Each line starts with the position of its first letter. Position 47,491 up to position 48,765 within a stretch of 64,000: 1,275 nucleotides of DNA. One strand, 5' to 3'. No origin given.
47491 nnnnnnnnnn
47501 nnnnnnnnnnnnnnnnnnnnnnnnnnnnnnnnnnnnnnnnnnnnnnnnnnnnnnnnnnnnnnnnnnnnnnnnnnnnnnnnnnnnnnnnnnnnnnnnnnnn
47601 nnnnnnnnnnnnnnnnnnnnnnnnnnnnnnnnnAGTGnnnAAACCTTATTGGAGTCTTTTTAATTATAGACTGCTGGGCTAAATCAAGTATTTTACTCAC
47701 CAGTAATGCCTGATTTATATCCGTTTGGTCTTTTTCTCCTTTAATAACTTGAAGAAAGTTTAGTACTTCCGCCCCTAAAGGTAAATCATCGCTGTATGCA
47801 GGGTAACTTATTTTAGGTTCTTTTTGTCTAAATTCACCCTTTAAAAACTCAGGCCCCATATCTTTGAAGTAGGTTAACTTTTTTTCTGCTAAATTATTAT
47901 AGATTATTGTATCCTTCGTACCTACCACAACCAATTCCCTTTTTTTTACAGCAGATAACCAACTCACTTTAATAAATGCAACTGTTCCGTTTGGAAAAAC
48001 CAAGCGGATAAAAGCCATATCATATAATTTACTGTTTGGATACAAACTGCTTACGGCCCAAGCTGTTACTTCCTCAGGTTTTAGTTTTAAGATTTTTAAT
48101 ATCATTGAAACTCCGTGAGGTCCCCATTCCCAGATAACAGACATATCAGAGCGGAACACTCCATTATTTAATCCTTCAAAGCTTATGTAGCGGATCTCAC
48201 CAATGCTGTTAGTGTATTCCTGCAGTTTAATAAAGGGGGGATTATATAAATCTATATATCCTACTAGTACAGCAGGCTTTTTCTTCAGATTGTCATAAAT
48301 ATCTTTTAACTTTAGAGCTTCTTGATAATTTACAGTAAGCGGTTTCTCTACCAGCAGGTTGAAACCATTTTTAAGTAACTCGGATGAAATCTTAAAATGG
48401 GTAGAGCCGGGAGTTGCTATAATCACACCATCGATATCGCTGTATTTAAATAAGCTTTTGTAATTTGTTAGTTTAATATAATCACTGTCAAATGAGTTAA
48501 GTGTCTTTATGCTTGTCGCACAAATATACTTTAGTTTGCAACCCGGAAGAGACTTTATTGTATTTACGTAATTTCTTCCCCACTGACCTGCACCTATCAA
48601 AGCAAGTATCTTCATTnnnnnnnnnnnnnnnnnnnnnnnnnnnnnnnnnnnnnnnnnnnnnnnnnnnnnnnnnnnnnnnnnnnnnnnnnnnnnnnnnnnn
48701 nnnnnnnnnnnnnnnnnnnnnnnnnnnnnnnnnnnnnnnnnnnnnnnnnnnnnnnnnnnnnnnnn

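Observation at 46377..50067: Operon for a branched, C-methylated deoxy/keto-sugar: cupin isomerase, UXS-like SDR, Gfo/Idh/MocA oxidoreductase and TylCIII-type C-methyltransferase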

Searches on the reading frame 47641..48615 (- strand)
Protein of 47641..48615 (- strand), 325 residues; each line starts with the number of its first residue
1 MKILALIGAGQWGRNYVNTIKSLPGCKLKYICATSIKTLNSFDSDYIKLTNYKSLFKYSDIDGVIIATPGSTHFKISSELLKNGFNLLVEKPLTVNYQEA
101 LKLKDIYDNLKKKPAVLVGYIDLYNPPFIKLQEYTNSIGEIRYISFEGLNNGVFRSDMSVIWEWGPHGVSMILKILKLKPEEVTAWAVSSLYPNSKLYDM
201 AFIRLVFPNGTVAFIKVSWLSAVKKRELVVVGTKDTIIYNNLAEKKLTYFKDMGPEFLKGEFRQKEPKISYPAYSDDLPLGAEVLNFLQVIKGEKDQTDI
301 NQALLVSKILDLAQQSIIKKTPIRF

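Call 3: search_protein_families(library=pfam, proteins=[window:47641-48615:-], max_evalue=0.01)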
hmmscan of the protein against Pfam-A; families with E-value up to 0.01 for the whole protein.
window:47641-48615:- (325 aa): 3 families
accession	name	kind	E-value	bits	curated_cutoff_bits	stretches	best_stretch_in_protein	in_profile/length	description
PF01408.29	GFO_IDH_MocA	-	2.4e-16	60.9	24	1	5-113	4-115/120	Oxidoreductase family, NAD-binding Rossmann fold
PF22725.1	GFO_IDH_MocA_C3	-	2.2e-10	41.1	27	1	159-237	44-123/124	GFO/IDH/MocA C-terminal domain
PF02894.22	GFO_IDH_MocA_C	-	9.2e-06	26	22.9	1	164-323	46-216/218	Oxidoreductase family, C-terminal alpha/beta domain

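Call 4: search_protein_families(library=ncbifam, proteins=[window:47641-48615:-], max_evalue=0.01)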
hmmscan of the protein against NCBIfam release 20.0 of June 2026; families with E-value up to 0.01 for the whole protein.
window:47641-48615:- (325 aa): 9 families
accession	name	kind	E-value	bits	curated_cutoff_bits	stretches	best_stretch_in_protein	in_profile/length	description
NF040723.1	UDP-GlcNAcDh_Arch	equivalog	3.9e-28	98.8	450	1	5-252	4-249/302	UDP-N-acetylglucosamine 3-dehydrogenase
TIGR04380.1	myo_inos_iolG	equivalog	5.4e-17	61.7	355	1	4-255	4-268/330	inositol 2-dehydrogenase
NF008607.0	PRK11579.1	subfamily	9.6e-12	44.5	330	1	6-239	9-249/346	oxidoreductase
NF052679.1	InsChiInosDhIolG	equivalog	6.7e-08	31.9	540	1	4-141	5-148/343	bifunctional inositol 2-dehydrogenase/D-chiro-inositol 1-dehydrogenase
NF007574.0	PRK10206.1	equivalog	7.4e-07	28.5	352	1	52-240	57-248/345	oxidoreductase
NF058561.1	BT_2158_fam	equivalog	2.1e-06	26.6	750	1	7-107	41-143/487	glycoside 3-dehydrogenase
NF052479.1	LevoglcsnDh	equivalog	4.3e-05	22.4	650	1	49-118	62-131/386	levoglucosan dehydrogenase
NF041392.1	XylDh_Gfo6_Halo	equivalog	0.00061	18.7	350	1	4-109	19-131/350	D-xylose 1-dehydrogenase Gfo6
NF058563.1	BT_2159_fam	equivalog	0.009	15.1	650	0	5-109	4-111/350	disaccharide 3-dehydrogenase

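Call 7: search_solved_structures(query=window:47641-48615:-, max_evalue=0.001)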
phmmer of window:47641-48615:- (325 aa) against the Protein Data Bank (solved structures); distinct sequences matched with E-value up to 0.001: 25.
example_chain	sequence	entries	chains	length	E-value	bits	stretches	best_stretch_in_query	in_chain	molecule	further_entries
3c1a_A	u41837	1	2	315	5.1e-30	108.4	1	4-250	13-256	Putative oxidoreductase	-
3e82_A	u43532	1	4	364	4.3e-10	42.9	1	4-239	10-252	Putative oxidoreductase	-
7bvj_A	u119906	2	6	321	8.1e-10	42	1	59-220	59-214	Oxidoreductase, NAD-binding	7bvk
3e18_A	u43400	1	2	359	8.9e-08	35.3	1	50-239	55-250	oxidoreductase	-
9m3d_B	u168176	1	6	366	1.1e-07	35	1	37-125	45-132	DgpA1 from W974-1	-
8qc2_A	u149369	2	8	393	1.2e-07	34.8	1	5-144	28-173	Gfo/Idh/MocA family oxidoreductase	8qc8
3kux_A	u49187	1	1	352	2.7e-07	33.7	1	6-237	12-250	Putative oxidoreductase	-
9m37_A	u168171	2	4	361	2.8e-06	30.4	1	5-218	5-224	P581a DgpA2 and isoorientin complex structure | Gfo/Idh/MocA family protein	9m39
3cea_A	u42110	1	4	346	4.6e-06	29.7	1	5-144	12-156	Myo-inositol 2-dehydrogenase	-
3euw_A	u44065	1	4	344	7.2e-06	29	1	4-132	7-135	Myo-inositol dehydrogenase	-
6jw6_A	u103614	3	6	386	1e-05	28.5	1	5-133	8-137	Dehydrogenase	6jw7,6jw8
6nor_A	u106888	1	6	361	1.7e-05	27.8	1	59-236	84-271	Putative NAD dependent dehydrogenase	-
3q2i_A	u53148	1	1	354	7.4e-05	25.7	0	52-113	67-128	dehydrogenase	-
8qc3_A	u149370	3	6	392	7.5e-05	25.7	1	5-130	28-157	Oxidoreductase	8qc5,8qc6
6z3b_B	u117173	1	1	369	8.6e-05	25.5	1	5-100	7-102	Gfo/Idh/MocA family oxidoreductase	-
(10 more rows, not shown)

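Call 20: find_related_loci(query=window:47641-48615:-, collection=genome_contigs, flank=8000)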
Query window:47641-48615:- (325 aa) in genome_contigs; peptide patterns used: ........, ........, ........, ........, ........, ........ (x = any residue, [..] = any of these).
103 stretches matched a pattern, but none encodes a relative of the query by tblastn (E <= 1e-3).

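Call 21: find_homologous_proteins(query=window:47641-48615:-, max_evalue=1e-10)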
Query window:47641-48615:- (325 aa): 69 proteins with E <= 1e-10 among 2039 candidates.
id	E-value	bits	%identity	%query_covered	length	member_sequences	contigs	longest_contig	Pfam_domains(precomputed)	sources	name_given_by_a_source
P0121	3.1e-212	722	100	100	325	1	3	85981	PF01408.29,PF22725.2,PF02894.23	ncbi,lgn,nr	ncbi:Gfo/Idh/MocA family oxidoreductase [Candidatus Daviesbacteria bacterium]|nr:Gfo/Idh/MocA family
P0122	6.2e-164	563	75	100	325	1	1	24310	PF01408.29,PF22725.2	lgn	-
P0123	1.2e-162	559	77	100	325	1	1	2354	PF01408.29,PF22725.2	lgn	-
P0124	1.9e-159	548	74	100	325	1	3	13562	PF01408.29,PF22725.2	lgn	-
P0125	5.4e-126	439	59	98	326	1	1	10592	PF01408.29,PF22725.2,PF02894.23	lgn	-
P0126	5.3e-117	409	56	97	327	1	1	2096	PF01408.29,PF22725.2,PF02894.23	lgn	-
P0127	1.4e-106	375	53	97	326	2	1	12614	PF01408.29,PF22725.2,PF02894.23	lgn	-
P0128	2.7e-106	374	53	97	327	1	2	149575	PF01408.29,PF22725.2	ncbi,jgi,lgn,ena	-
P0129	1.4e-101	358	52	97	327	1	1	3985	PF01408.29,PF22725.2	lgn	-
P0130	3.8e-101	357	52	97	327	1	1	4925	PF01408.29,PF22725.2,PF02894.23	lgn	-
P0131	1.3e-99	352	52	99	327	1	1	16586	PF01408.29,PF22725.2,PF02894.23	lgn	-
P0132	2.0e-93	332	48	97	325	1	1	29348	PF01408.29,PF22725.2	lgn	-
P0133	7.8e-93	330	51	97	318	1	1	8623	PF01408.29,PF22725.2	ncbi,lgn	-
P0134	1.2e-92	329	48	99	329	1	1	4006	PF01408.29,PF22725.2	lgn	-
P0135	3.3e-92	328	49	97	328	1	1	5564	PF01408.29,PF22725.2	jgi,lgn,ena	-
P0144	3.8e-87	311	47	97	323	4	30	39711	PF01408.29,PF22725.2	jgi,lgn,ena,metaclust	metaclust:\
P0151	2.2e-82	295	44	97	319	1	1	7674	PF01408.29,PF22725.2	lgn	-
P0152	5.9e-82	294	47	97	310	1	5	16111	PF01408.29,PF22725.2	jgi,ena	-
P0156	1.5e-79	286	45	97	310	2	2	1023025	PF01408.29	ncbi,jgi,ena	-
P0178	1.7e-44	171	36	98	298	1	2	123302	PF01408.29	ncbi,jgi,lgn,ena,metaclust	metaclust:\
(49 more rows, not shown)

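Call 22: find_encoding_contigs(protein=P0122, flank=7000, max_places=1)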
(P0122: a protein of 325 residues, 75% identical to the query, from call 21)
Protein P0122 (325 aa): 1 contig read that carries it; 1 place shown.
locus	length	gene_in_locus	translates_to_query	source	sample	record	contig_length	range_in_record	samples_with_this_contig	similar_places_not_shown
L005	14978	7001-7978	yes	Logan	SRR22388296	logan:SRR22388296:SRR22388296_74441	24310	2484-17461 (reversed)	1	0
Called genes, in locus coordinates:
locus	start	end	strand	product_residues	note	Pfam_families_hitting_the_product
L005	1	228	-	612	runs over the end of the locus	-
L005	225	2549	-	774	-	-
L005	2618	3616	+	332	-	PF00535:Glycos_transf_2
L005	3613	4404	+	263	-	PF00535:Glycos_transf_2 (weak)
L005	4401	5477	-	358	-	PF00070:Pyr_redox (faint), PF01266:DAO, PF07992:Pyr_redox_2 (faint), PF12831:FAD_oxidored (faint)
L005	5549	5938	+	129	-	PF05523:FdtA (faint)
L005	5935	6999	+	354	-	PF01073:3Beta_HSD, PF01370:Epimerase, PF02719:Polysacc_synt_2 (faint), PF16363:GDP_Man_Dehyd, PF07993:NAD_binding_4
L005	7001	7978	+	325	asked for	PF01408:GFO_IDH_MocA, PF22725:GFO_IDH_MocA_C3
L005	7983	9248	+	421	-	PF08421:Methyltransf_13, PF13489:Methyltransf_23, PF08242:Methyltransf_12 (weak), PF08484:Methyltransf_14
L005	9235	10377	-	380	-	PF00535:Glycos_transf_2, PF10111:Glyco_tranf_2_2, PF13641:Glyco_tranf_2_3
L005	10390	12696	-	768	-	-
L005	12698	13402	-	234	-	PF13641:Glyco_tranf_2_3, PF00535:Glycos_transf_2, PF10111:Glyco_tranf_2_2 (weak)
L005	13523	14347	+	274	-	PF00535:Glycos_transf_2, PF10111:Glyco_tranf_2_2, PF13641:Glyco_tranf_2_3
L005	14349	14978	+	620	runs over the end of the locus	PF13522:GATase_6, PF13537:GATase_7, PF00733:Asn_synthase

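Call 23: find_encoding_contigs(protein=P0128, flank=7000, max_places=1)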
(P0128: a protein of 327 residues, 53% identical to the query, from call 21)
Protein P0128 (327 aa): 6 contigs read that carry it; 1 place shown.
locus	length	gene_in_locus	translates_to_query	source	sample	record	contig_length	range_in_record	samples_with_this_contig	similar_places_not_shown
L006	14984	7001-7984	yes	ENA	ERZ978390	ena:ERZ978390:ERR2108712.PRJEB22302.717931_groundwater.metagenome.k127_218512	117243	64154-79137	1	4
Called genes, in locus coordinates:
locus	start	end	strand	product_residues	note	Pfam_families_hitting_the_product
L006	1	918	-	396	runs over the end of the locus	PF00534:Glycos_transf_1, PF13692:Glyco_trans_1_4, PF26337:Gtf3_C (weak)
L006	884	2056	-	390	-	PF00534:Glycos_transf_1, PF13692:Glyco_trans_1_4, PF26337:Gtf3_C, PF00534:Glycos_transf_1 (weak)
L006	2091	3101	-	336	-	PF00535:Glycos_transf_2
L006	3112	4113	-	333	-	PF01073:3Beta_HSD, PF01370:Epimerase, PF02719:Polysacc_synt_2, PF04321:RmlD_sub_bind, PF05368:NmrA, PF07993:NAD_binding_4, PF13460:NAD_binding_10, PF16363:GDP_Man_Dehyd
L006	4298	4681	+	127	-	PF14667:Polysacc_synt_C, PF07883:Cupin_2 (weak)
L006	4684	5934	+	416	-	PF08421:Methyltransf_13, PF13489:Methyltransf_23, PF08241:Methyltransf_11 (weak), PF08242:Methyltransf_12, PF08484:Methyltransf_14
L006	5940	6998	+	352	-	PF01073:3Beta_HSD, PF01370:Epimerase, PF02719:Polysacc_synt_2 (weak), PF16363:GDP_Man_Dehyd, PF07993:NAD_binding_4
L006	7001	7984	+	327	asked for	PF01408:GFO_IDH_MocA, PF22725:GFO_IDH_MocA_C3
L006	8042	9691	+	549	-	PF13231:PMT_2 (weak)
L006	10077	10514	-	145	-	PF13473:Cupredoxin_1 (weak)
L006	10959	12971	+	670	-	-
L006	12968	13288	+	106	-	-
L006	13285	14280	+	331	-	-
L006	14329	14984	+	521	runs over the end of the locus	PF13231:PMT_2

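Call 24: find_encoding_contigs(protein=P0156, flank=7000, max_places=1)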
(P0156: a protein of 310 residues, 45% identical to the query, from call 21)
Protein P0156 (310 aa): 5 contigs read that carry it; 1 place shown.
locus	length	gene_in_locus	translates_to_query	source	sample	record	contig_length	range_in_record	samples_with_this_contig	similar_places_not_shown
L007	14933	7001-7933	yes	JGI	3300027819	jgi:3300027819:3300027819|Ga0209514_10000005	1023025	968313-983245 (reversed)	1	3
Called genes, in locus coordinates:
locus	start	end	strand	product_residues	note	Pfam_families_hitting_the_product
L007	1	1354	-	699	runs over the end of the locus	-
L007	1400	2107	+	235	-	PF08241:Methyltransf_11, PF13649:Methyltransf_25 (weak), PF20922:Anamorsin_N (faint)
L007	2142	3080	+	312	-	PF00535:Glycos_transf_2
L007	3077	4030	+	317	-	PF13578:Methyltransf_24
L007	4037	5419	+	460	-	PF00535:Glycos_transf_2, PF10111:Glyco_tranf_2_2 (weak), PF13641:Glyco_tranf_2_3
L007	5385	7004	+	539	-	PF00534:Glycos_transf_1, PF13692:Glyco_trans_1_4 (weak)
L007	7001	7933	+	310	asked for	PF01408:GFO_IDH_MocA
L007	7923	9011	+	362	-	PF00070:Pyr_redox (faint), PF01266:DAO, PF03486:HI0933_like (faint), PF07992:Pyr_redox_2 (faint)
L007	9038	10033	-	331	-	PF00535:Glycos_transf_2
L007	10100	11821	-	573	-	-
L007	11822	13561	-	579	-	-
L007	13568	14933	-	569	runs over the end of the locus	-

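Call 25: find_encoding_contigs(protein=P0144, flank=7000, max_places=2)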
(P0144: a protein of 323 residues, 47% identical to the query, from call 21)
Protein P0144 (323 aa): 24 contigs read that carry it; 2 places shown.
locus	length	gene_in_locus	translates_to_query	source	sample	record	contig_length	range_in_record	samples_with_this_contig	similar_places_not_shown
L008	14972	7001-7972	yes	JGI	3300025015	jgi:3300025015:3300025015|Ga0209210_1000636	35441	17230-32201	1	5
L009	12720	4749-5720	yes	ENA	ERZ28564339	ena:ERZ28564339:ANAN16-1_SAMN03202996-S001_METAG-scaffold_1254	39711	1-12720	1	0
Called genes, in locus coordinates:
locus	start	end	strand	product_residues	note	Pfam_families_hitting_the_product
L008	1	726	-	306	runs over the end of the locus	PF05575:V_cholerae_RfbT (weak), PF02475:TRM5-TYW2_MTfase (faint), PF05050:Methyltransf_21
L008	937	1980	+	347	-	PF01073:3Beta_HSD, PF01370:Epimerase, PF02719:Polysacc_synt_2, PF04321:RmlD_sub_bind, PF07993:NAD_binding_4 (faint), PF16363:GDP_Man_Dehyd, PF13460:NAD_binding_10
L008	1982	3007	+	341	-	PF00535:Glycos_transf_2, PF10111:Glyco_tranf_2_2, PF13641:Glyco_tranf_2_3, PF13632:Glyco_trans_2_3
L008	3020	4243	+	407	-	PF13579:Glyco_trans_4_4 (weak), PF13439:Glyco_transf_4 (weak), PF00534:Glycos_transf_1, PF13692:Glyco_trans_1_4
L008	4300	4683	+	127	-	PF00190:Cupin_1 (weak), PF07883:Cupin_2 (weak)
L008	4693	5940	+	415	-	PF08421:Methyltransf_13, PF13489:Methyltransf_23, PF08241:Methyltransf_11, PF08242:Methyltransf_12, PF08484:Methyltransf_14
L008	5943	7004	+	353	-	PF01073:3Beta_HSD, PF01370:Epimerase, PF02719:Polysacc_synt_2 (weak), PF16363:GDP_Man_Dehyd, PF07993:NAD_binding_4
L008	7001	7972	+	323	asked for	PF01408:GFO_IDH_MocA, PF22725:GFO_IDH_MocA_C3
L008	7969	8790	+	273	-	PF01261:AP_endonuc_2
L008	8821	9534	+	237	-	PF02353:CMAS, PF05891:Methyltransf_PK (weak), PF13489:Methyltransf_23, PF05175:MTS (weak), PF13847:Methyltransf_31, PF08241:Methyltransf_11, PF08242:Methyltransf_12, PF13649:Methyltransf_25, +3 more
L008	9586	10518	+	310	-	PF00535:Glycos_transf_2, PF10111:Glyco_tranf_2_2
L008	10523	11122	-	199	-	PF13489:Methyltransf_23, PF07021:MetW, PF13847:Methyltransf_31, PF08241:Methyltransf_11, PF08242:Methyltransf_12, PF13649:Methyltransf_25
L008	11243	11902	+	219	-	PF05711:TylF, PF13578:Methyltransf_24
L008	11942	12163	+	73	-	-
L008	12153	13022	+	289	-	PF00892:EamA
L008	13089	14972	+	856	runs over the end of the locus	PF07819:PGAP1, PF00561:Abhydrolase_1 (weak), PF02450:LCAT, PF02089:Palm_thioest (weak), PF05057:DUF676 (weak), PF24096:DUF7379 (weak)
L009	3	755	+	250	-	?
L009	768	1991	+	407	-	PF13579:Glyco_trans_4_4 (weak), PF13439:Glyco_transf_4 (weak), PF00534:Glycos_transf_1, PF13692:Glyco_trans_1_4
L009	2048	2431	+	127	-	PF00190:Cupin_1 (weak), PF07883:Cupin_2 (weak)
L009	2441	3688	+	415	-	PF08421:Methyltransf_13, PF13489:Methyltransf_23, PF08241:Methyltransf_11, PF08242:Methyltransf_12, PF08484:Methyltransf_14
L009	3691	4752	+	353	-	PF01073:3Beta_HSD, PF01370:Epimerase, PF02719:Polysacc_synt_2 (weak), PF16363:GDP_Man_Dehyd, PF07993:NAD_binding_4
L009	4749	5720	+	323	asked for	PF01408:GFO_IDH_MocA, PF22725:GFO_IDH_MocA_C3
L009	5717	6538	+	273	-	PF01261:AP_endonuc_2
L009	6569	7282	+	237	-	PF02353:CMAS, PF05891:Methyltransf_PK (weak), PF13489:Methyltransf_23, PF05175:MTS (weak), PF13847:Methyltransf_31, PF08241:Methyltransf_11, PF08242:Methyltransf_12, PF13649:Methyltransf_25, +3 more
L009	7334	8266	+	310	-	PF00535:Glycos_transf_2, PF10111:Glyco_tranf_2_2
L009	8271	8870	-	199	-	PF13489:Methyltransf_23, PF07021:MetW, PF13847:Methyltransf_31, PF08241:Methyltransf_11, PF08242:Methyltransf_12, PF13649:Methyltransf_25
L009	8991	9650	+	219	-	PF05711:TylF, PF13578:Methyltransf_24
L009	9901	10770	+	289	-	PF00892:EamA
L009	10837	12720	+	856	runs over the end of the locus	PF07819:PGAP1, PF00561:Abhydrolase_1 (weak), PF02450:LCAT, PF02089:Palm_thioest (weak), PF05057:DUF676 (weak), PF24096:DUF7379 (weak)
